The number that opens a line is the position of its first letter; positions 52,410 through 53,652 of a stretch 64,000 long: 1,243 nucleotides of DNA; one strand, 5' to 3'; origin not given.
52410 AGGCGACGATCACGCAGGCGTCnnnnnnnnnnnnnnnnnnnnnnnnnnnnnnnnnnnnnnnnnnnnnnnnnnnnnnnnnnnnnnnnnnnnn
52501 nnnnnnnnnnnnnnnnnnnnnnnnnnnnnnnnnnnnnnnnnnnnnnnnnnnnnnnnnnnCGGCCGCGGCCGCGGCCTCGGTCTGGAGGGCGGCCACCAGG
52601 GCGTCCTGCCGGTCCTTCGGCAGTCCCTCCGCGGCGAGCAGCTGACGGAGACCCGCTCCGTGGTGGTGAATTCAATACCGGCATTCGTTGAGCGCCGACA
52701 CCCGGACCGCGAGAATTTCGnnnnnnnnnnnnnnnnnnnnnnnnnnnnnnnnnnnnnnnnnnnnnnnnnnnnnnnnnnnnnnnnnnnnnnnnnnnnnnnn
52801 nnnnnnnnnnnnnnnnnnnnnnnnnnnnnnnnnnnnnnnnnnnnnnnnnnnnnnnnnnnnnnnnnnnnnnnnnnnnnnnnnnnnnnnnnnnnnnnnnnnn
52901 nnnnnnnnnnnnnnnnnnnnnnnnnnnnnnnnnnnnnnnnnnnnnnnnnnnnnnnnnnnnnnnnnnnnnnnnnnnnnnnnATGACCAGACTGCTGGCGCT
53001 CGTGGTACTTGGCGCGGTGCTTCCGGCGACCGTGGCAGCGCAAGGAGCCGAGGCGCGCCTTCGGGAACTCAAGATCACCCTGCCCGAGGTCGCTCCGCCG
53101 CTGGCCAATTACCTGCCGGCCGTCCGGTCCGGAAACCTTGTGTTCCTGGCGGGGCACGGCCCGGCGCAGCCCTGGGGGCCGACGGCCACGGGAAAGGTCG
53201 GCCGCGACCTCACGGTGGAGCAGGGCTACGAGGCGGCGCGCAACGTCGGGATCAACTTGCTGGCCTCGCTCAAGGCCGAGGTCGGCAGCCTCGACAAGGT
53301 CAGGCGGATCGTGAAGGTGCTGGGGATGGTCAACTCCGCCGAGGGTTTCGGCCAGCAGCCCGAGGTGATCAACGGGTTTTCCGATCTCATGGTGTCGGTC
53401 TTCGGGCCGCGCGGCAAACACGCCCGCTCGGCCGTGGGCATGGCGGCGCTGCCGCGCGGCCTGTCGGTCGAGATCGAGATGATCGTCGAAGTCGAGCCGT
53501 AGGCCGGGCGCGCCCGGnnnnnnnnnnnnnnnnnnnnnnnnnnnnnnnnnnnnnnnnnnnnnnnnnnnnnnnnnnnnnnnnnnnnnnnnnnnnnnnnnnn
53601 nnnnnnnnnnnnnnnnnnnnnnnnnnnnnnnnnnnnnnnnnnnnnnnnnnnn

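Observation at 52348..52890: AhpD/CMD-type peroxidase-related gene split by TGA at the CxxC position (CRYU): second selenoprotein, in an operon with a ClC channel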

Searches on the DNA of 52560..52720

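Call 59: search_rna_families(source=window, start=52560, end=52720, threshold=evalue, max_evalue=10)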
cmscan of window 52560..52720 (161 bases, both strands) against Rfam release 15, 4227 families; matches with E-value up to 10: 4.
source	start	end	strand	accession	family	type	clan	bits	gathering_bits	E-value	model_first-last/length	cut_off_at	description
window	52560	52577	+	RF02468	Ms_IGR-4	Gene; sRNA;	-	15.8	55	1.9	21-38/38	5'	Mycobacterium sRNA Ms_IGR-4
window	52566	52675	+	RF02208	WT1-AS_6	Gene; lncRNA;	-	15.8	80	9.5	1-121/121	no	WT1 antisense RNA conserved region 6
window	52579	52693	+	RF00634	SAM-IV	Cis-reg; riboswitch;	CL00012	15.5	38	1.2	1-116/116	no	SAM (S-adenosyl methionine) riboswitch aptamer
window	52650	52695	-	RF01336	CRISPR-DR23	Gene; CRISPR;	-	14.6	45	2.3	1-36/36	no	CRISPR RNA direct repeat element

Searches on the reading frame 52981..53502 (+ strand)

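Call 53: search_protein_families(library=ncbifam, proteins=[window:52981-53502:+], max_evalue=0.00001)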
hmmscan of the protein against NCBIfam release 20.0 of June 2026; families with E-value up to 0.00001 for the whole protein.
window:52981-53502:+ (173 aa): 1 family
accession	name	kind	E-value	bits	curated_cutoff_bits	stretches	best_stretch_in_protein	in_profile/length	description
TIGR00004.1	TIGR00004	subfamily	6e-09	36.2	106.25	1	40-169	12-123/125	Rid family detoxifying hydrolase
